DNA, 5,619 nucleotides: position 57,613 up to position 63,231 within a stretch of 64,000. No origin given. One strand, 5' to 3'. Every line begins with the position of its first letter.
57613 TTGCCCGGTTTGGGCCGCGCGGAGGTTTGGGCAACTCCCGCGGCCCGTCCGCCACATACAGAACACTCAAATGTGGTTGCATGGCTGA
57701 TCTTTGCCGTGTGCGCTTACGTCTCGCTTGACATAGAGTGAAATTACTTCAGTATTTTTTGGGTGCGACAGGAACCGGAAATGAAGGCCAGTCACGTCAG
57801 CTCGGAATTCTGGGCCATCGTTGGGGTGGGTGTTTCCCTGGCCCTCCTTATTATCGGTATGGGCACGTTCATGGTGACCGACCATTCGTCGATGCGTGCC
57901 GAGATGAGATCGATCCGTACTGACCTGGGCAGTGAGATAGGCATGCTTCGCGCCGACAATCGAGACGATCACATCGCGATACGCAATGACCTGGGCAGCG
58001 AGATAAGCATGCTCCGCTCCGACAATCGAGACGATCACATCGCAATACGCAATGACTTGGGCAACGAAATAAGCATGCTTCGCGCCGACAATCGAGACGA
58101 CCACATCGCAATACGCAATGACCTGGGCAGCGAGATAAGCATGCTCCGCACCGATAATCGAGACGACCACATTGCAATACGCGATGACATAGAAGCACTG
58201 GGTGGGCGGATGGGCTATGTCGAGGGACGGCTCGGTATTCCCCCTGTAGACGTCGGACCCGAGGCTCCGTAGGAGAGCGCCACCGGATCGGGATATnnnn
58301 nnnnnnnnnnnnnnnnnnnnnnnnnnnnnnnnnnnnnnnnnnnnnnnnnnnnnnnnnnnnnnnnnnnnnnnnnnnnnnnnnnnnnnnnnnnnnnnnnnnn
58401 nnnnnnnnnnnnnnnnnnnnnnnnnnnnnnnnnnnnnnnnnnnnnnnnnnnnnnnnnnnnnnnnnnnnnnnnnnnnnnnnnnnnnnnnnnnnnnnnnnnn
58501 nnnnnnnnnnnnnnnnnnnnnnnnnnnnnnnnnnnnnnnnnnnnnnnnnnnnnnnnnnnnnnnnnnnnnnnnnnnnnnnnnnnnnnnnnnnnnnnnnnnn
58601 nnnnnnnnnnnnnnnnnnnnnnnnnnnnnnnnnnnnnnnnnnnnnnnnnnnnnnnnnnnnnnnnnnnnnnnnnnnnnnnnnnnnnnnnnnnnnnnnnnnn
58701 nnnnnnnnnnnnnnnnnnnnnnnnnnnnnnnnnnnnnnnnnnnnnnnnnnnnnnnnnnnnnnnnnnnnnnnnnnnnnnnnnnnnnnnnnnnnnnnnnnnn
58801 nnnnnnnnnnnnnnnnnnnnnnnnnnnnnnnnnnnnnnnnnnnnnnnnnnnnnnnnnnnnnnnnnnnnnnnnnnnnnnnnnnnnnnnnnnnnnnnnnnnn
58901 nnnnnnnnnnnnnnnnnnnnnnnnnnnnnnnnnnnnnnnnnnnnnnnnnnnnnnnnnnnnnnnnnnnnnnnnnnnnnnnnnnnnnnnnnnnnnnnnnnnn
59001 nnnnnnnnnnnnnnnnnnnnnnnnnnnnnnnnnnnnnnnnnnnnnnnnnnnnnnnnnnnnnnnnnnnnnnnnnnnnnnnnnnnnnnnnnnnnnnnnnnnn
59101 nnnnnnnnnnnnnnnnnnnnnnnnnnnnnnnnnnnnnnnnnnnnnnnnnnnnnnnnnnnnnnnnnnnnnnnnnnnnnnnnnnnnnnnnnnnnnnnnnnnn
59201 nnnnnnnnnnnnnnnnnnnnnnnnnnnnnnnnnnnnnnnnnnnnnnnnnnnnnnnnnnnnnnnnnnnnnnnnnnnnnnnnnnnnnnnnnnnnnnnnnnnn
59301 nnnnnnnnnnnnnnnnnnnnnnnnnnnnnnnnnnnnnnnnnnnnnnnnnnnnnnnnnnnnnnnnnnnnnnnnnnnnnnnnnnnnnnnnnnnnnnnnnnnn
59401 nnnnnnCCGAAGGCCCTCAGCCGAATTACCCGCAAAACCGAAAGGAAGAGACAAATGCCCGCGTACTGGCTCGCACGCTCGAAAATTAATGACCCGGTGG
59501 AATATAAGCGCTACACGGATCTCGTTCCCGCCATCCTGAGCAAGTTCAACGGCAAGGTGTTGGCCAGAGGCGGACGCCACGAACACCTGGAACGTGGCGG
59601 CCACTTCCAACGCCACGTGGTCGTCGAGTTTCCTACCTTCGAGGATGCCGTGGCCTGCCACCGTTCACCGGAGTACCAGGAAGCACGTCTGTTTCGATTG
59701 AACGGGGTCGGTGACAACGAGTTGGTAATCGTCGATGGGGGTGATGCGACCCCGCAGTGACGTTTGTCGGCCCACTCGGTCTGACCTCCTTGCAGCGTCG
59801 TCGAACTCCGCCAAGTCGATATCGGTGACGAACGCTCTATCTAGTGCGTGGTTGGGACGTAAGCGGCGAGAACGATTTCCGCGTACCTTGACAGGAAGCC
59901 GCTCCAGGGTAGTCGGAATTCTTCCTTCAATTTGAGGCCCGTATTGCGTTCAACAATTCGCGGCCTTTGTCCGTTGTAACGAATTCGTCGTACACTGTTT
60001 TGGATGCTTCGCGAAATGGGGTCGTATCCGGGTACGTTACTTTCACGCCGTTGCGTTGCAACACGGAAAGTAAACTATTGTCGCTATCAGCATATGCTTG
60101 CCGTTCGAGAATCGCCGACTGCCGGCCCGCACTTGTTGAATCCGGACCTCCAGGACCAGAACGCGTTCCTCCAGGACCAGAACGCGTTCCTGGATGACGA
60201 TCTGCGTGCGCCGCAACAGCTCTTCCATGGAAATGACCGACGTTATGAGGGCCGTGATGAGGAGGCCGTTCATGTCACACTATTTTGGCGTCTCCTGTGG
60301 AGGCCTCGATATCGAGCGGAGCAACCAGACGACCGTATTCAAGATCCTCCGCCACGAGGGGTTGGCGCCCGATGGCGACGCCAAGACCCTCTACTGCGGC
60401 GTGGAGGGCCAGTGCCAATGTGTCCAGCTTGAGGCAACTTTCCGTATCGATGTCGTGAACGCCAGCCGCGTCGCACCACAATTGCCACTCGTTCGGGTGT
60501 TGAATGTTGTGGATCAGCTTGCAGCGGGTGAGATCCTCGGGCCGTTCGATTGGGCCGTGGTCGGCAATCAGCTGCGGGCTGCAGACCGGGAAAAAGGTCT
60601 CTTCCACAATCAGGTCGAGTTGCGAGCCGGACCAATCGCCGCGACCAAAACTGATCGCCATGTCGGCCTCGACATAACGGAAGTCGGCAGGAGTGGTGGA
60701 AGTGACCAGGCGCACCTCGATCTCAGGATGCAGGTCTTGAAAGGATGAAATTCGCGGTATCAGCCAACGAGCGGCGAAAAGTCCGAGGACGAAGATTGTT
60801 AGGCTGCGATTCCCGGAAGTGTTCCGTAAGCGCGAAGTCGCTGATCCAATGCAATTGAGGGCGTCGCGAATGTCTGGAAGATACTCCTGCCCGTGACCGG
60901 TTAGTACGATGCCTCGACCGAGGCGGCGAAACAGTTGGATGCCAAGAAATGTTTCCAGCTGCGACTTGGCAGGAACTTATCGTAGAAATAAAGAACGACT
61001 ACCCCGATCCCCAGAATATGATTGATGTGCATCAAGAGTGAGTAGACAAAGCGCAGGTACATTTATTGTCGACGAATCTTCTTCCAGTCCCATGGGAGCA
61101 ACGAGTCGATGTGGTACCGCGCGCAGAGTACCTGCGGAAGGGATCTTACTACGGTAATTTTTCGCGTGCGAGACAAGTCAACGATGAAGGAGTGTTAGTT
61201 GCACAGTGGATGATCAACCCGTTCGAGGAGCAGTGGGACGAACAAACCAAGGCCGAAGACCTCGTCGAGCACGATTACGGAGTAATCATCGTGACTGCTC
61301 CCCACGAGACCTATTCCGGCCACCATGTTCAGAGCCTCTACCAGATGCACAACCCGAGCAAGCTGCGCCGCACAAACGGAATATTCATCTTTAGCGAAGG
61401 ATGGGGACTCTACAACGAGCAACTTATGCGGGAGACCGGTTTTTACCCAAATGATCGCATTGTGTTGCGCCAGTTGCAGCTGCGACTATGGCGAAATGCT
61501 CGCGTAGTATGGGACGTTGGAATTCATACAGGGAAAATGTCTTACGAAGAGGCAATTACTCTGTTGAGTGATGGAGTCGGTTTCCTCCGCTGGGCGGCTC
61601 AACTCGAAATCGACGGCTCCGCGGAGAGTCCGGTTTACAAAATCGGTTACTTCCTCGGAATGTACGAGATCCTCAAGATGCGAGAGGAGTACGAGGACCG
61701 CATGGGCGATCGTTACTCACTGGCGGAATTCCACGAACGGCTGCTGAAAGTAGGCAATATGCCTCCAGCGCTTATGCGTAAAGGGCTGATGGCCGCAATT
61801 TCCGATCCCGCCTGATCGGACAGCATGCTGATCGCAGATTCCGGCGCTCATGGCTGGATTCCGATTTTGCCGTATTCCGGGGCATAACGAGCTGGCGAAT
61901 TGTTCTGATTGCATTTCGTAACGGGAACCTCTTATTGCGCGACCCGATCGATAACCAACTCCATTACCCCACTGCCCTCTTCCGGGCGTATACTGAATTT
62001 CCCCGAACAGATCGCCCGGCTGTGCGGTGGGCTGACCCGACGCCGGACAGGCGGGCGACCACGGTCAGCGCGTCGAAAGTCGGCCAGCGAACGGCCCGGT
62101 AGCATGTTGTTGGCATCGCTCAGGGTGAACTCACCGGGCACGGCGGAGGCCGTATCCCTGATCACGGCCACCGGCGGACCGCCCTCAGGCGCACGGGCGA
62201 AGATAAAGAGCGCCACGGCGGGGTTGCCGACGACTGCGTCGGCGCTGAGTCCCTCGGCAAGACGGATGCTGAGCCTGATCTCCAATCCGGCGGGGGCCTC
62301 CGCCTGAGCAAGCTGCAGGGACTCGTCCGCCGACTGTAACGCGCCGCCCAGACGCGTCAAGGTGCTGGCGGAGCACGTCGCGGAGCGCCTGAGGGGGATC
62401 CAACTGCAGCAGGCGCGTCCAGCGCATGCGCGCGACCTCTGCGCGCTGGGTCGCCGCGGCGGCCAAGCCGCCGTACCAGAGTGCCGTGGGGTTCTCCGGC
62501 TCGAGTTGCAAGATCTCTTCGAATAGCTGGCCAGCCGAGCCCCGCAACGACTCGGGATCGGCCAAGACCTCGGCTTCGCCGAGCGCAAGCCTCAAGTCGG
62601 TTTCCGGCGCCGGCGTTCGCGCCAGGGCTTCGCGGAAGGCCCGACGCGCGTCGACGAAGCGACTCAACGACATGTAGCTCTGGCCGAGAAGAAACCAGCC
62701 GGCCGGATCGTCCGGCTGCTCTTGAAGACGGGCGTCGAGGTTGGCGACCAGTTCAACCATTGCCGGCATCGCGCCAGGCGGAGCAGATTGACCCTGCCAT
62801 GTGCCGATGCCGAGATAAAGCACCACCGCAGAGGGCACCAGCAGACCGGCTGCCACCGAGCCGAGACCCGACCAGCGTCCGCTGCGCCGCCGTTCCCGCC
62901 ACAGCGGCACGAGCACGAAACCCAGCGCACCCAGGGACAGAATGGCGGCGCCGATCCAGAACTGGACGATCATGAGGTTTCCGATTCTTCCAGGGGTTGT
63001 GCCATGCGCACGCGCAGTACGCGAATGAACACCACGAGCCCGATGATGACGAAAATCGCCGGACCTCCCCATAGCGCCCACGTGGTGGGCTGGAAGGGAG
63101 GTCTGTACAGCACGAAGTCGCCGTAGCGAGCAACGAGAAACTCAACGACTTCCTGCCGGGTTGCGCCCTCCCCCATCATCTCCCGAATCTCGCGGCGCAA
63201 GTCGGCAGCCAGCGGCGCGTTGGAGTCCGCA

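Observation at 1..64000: Window-wide excess of deletion-type pseudogenes: signature of ongoing genome reduction (or of a problematic assembly)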

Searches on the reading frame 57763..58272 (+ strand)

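Call 16: search_protein_families(library=pfam, proteins=[window:57763-58272:+], max_evalue=0.01)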
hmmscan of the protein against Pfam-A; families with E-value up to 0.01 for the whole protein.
window:57763-58272:+ (169 aa): 1 family
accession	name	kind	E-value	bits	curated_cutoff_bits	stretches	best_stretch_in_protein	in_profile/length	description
PF14916.11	CCDC92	-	0.00098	19.3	28.3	0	68-90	16-38/57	Coiled-coil domain of unknown function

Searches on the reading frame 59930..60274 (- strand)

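Call 42: search_protein_families(library=pfam, proteins=[window:59930-60274:-], max_evalue=0.1)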
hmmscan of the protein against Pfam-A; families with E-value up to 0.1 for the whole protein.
seq(115 aa): 2 families
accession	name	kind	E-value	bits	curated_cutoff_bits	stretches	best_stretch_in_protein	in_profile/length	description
PF03480.18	DctP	-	0.0006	19.7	23.4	1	52-99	233-283/286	Bacterial extracellular solute-binding protein, family 7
PF12300.13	RhlB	-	0.00088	20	25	1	21-52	50-82/181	ATP-dependent RNA helicase RhlB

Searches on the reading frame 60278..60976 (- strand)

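Call 42: search_protein_families(library=pfam, proteins=[window:60278-60976:-], max_evalue=0.1)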
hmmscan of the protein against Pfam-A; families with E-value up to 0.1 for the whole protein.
seq(233 aa): 3 families
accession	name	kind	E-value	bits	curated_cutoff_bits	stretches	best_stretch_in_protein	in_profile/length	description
PF03466.25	LysR_substrate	-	4.1e-27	95.4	28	1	56-223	5-176/209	LysR substrate binding domain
PF00126.33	HTH_1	-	0.0012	19.2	26.6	1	6-30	36-60/60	Bacterial regulatory helix-turn-helix protein, lysR family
PF05946.17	TcpA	-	0.081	13.5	25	0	50-111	28-91/130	Toxin-coregulated pilus subunit TcpA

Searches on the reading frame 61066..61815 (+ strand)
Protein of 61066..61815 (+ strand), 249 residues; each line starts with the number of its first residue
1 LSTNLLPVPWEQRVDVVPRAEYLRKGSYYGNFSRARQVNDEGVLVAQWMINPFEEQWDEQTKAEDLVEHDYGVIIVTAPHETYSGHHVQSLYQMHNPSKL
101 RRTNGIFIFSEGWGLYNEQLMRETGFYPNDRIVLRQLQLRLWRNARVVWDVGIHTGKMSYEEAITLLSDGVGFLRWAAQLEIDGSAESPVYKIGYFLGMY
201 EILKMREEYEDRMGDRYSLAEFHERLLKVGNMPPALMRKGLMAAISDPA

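Call 16: search_protein_families(library=pfam, proteins=[window:61066-61815:+], max_evalue=0.01)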
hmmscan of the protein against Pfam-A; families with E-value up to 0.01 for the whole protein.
window:61066-61815:+ (249 aa): 1 family
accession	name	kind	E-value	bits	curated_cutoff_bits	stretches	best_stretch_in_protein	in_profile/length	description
PF05960.17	DUF885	-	2.6e-46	159.8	32.4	1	75-239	362-530/532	Bacterial protein of unknown function (DUF885)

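Call 35: find_homologous_proteins(query=window:61066-61815:+)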
Query window:61066-61815:+ (249 aa): 264 proteins with E <= 0.001 among 496 candidates; the best 120 are listed.
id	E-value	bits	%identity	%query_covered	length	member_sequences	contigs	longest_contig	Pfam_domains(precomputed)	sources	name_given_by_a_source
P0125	4.0e-145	500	87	99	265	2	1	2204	PF05960.18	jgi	jgi:hypothetical protein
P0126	2.0e-136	471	81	98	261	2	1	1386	PF05960.18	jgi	jgi:uncharacterized protein (DUF885 family)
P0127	3.0e-134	464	79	98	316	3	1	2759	PF05960.18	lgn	-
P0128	4.7e-134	464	78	99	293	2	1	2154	PF05960.18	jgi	jgi:uncharacterized protein (DUF885 family)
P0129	2.1e-129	448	77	98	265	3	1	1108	PF05960.18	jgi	jgi:hypothetical protein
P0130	1.2e-127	443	81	92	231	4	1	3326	PF05960.18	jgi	jgi:uncharacterized protein (DUF885 family)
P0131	4.9e-124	431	75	98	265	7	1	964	PF05960.18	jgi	-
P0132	4.5e-119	414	70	98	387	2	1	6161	PF05960.18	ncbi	-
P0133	5.2e-119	414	71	97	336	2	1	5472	PF05960.18,PF00106.32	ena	-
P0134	1.1e-117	410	71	97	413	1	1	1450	PF05960.18,PF00430.24,PF02326.21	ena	-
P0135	2.0e-117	409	70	97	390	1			PF05960.18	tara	tara:strand:- start:1382 stop:2554 length:1173 start_codon:yes stop_codon:yes gene_type:complete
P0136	6.6e-117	407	70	97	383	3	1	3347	PF05960.18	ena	-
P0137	1.1e-115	403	69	97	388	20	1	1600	PF05960.18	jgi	jgi:uncharacterized protein (DUF885 family)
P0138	1.2e-115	403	70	97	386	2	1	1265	PF05960.18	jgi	jgi:uncharacterized protein (DUF885 family)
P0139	8.9e-115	400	69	97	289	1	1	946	PF05960.18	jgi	jgi:hypothetical protein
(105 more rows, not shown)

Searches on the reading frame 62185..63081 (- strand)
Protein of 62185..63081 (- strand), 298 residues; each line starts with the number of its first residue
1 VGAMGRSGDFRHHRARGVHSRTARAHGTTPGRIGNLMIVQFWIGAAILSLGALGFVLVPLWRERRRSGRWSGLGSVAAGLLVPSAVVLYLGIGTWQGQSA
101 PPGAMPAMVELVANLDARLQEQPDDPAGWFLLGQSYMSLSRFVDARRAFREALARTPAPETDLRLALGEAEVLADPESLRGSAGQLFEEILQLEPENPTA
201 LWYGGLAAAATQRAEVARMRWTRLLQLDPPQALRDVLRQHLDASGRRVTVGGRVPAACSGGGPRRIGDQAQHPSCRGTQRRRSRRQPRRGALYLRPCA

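Call 16: search_protein_families(library=pfam, proteins=[window:62185-63081:-], max_evalue=0.01)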
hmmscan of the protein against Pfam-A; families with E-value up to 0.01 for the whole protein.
window:62185-63081:- (298 aa): 6 families
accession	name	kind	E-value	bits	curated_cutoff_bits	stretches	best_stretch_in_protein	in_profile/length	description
PF23914.1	TPR_CcmH_CycH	-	2.5e-16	60.3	42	1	107-231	31-154/158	Cytochrome c-type biogenesis protein H TPR domain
PF07719.23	TPR_2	-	1.2e-07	31.8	27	1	127-157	2-32/34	Tetratricopeptide repeat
PF13432.12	TPR_16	-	9.1e-07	29.7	32.7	1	119-157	24-62/65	Tetratricopeptide repeat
PF14559.12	TPR_19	-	8.5e-06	26.5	25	0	116-158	15-57/68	Tetratricopeptide repeat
PF13428.12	TPR_14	-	4.5e-05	24.2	23.5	1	126-168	1-42/44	Tetratricopeptide repeat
PF00515.34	TPR_1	-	0.00017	21.7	27.8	1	127-154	2-29/34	Tetratricopeptide repeat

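Call 36: find_homologous_proteins(query=window:62185-63081:-)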
Query window:62185-63081:- (298 aa): 117 proteins with E <= 0.001 among 8000 candidates.
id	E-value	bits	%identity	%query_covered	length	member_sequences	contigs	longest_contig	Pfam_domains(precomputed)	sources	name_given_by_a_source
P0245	1.2e-166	571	100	88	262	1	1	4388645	PF14559.13,PF23914.2,PF13432.13,PF07719.24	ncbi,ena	-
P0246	1.9e-127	443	100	70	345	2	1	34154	PF23914.2,PF23892.2,PF13432.13,PF07719.24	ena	-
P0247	6.2e-114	398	89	70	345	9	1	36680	PF23914.2,PF23892.2,PF13432.13,PF07719.24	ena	-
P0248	4.4e-112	392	88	70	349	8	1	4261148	PF14559.13,PF23914.2,PF23892.2,PF13432.13,PF07719.24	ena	-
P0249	7.2e-100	352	78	71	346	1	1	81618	PF14559.13,PF23914.2,PF00515.35,PF23892.2,PF13432.13,PF13428.13,PF07719.24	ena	-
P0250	1.6e-98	348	78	71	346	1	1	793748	PF14559.13,PF23914.2,PF00515.35,PF23892.2,PF13432.13,PF13428.13,PF07719.24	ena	-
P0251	2.2e-96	341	75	70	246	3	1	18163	PF14559.13,PF23914.2,PF00515.35,PF13432.13,PF13428.13,PF07719.24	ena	-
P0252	7.4e-96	339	76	70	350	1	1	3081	PF23914.2,PF00515.35,PF23892.2,PF13432.13,PF07719.24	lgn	-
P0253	8.0e-96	339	76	70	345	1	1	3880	PF23914.2,PF00515.35,PF23892.2,PF13432.13,PF13428.13,PF07719.24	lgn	-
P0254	6.7e-95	336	73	74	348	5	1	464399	PF14559.13,PF23914.2,PF00515.35,PF23892.2,PF13432.13,PF07719.24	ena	-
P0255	1.8e-94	335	74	70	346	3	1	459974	PF14559.13,PF23914.2,PF00515.35,PF23892.2,PF13432.13,PF13428.13,PF13181.13,PF07719.24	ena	-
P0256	4.7e-94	333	73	70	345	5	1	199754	PF23914.2,PF00515.35,PF23892.2,PF13432.13,PF13428.13,PF07719.24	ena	-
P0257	1.5e-93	332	74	70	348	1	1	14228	PF14559.13,PF23914.2,PF00515.35,PF23892.2,PF13432.13,PF13428.13,PF13181.13,PF07719.24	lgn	-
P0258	1.6e-93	331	75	71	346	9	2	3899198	PF14559.13,PF23914.2,PF00515.35,PF23892.2,PF13432.13,PF13428.13,PF13181.13,PF07719.24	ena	-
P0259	4.2e-93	330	73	70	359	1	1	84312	PF14559.13,PF23914.2,PF00515.35,PF23892.2,PF13432.13,PF13428.13,PF07719.24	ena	-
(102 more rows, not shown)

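Call 37: find_encoding_contigs(protein=P0248, flank=10000, max_places=3)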
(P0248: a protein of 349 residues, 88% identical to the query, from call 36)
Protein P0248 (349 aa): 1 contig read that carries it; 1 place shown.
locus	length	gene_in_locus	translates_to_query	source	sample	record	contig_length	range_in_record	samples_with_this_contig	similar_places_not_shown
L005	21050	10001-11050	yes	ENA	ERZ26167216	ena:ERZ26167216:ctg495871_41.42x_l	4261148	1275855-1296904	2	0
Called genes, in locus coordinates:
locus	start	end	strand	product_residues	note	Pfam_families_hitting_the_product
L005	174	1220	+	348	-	PF02423:OCD_Mu_crystall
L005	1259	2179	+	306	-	PF00491:Arginase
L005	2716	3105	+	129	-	PF19649:DUF6152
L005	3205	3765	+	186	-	PF01569:PAP2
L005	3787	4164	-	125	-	PF01219:DAGK_prokar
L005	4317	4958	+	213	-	PF02463:SMC_N (faint), PF00005:ABC_tran, PF13304:AAA_21 (faint)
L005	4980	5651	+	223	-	PF01061:ABC2_membrane, PF03379:CcmB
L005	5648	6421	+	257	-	PF01578:Cytochrom_C_asm, PF27518:CcmC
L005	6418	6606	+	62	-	PF04995:CcmD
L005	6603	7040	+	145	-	PF03100:CcmE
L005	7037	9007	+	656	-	PF01578:Cytochrom_C_asm, PF16327:CcmF_C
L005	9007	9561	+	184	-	PF00578:AhpC-TSA, PF08534:Redoxin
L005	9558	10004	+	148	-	PF03918:CcmH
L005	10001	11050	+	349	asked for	PF23914:TPR_CcmH_CycH, PF13432:TPR_16 (faint), PF14559:TPR_19 (faint), PF07719:TPR_2 (faint), PF23892:Ig_CycH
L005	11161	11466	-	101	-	PF07045:DUF1330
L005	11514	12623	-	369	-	PF08240:ADH_N, PF16912:Glu_dehyd_C, PF00107:ADH_zinc_N, PF13602:ADH_zinc_N_2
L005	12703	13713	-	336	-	PF20256:MoCoBD_2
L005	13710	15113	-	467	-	PF01315:Ald_Xan_dh_C, PF02738:MoCoBD_1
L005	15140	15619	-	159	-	PF00111:Fer2, PF01799:Fer2_2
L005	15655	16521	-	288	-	PF00941:FAD_binding_5, PF03450:CO_deh_flav_C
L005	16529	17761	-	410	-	PF00682:HMGL-like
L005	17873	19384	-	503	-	PF00474:SSF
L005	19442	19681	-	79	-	-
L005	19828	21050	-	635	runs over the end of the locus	PF00005:ABC_tran, PF13191:AAA_16 (faint), PF13555:AAA_29 (faint), PF01926:MMR_HSR1 (faint), PF02463:SMC_N (faint), PF12848:ABC_tran_Xtn, PF00005:ABC_tran, PF16326:ABC_tran_CTD, +3 more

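Call 38: find_encoding_contigs(protein=P0245, flank=10000, max_places=3)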
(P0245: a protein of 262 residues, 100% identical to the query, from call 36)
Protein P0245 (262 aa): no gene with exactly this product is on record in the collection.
